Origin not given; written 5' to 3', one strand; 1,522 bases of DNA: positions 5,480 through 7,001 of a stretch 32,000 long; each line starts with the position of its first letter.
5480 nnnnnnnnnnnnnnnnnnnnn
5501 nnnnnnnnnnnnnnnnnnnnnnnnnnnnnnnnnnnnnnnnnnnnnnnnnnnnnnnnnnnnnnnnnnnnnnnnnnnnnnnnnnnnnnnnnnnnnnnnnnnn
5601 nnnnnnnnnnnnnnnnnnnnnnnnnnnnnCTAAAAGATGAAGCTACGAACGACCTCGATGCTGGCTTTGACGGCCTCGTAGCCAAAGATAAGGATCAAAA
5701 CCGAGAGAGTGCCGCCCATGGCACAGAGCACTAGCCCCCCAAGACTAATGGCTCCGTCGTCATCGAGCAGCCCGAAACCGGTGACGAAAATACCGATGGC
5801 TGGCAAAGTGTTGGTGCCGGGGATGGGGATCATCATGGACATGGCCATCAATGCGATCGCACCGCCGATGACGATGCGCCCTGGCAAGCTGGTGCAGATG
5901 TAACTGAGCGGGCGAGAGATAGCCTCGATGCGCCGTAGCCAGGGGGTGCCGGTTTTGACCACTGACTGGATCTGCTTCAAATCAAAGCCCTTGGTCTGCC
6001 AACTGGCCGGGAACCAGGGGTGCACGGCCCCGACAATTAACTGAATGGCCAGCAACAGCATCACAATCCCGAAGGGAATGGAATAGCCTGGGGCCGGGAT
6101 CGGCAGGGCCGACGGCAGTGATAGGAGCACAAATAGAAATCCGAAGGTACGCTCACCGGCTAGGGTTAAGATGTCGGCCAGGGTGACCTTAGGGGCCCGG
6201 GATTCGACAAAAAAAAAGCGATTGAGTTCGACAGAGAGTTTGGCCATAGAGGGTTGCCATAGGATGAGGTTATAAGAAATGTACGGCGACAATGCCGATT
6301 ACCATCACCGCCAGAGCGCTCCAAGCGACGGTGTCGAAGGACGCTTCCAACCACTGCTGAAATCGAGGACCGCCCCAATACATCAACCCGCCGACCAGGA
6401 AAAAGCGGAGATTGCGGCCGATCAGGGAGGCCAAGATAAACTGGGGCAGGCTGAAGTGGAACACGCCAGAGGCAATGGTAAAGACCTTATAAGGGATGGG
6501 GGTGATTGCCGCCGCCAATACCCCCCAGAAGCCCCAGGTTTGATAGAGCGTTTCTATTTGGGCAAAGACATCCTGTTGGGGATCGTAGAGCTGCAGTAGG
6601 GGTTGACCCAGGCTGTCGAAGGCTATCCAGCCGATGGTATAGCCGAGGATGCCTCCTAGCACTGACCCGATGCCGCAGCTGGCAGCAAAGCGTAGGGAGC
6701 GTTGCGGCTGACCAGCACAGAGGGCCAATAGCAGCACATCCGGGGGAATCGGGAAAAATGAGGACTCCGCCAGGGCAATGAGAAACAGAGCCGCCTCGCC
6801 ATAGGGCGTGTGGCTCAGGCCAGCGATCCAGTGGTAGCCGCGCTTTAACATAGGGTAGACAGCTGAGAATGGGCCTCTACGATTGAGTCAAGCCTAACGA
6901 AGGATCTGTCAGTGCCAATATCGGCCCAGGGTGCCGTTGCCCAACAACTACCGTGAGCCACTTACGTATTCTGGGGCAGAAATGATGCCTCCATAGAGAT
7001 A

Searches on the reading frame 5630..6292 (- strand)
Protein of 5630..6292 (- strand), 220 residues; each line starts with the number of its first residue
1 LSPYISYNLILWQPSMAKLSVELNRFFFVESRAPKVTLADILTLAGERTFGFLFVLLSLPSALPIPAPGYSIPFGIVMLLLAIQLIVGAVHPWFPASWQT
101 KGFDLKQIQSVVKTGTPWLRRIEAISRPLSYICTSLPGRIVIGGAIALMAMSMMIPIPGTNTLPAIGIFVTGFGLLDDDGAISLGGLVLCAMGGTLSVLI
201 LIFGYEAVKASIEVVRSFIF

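Call 31: search_protein_families(library=pfam, proteins=[window:5630-6292:-])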
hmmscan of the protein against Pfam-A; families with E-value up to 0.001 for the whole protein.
window:5630-6292:- (220 aa): 1 family
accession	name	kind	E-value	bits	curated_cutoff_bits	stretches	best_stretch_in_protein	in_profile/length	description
PF06055.17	ExoD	-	2.9e-55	186.9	23.8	1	19-197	1-178/180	Exopolysaccharide synthesis, ExoD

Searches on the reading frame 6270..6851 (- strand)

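Call 31: search_protein_families(library=pfam, proteins=[window:6270-6851:-])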
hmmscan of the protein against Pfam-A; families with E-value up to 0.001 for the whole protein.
window:6270-6851:- (193 aa): 1 family
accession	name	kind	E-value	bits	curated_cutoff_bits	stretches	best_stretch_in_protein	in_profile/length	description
PF09335.16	VTT_dom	-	5.3e-09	37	33.9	1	61-156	25-120/123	VTT domain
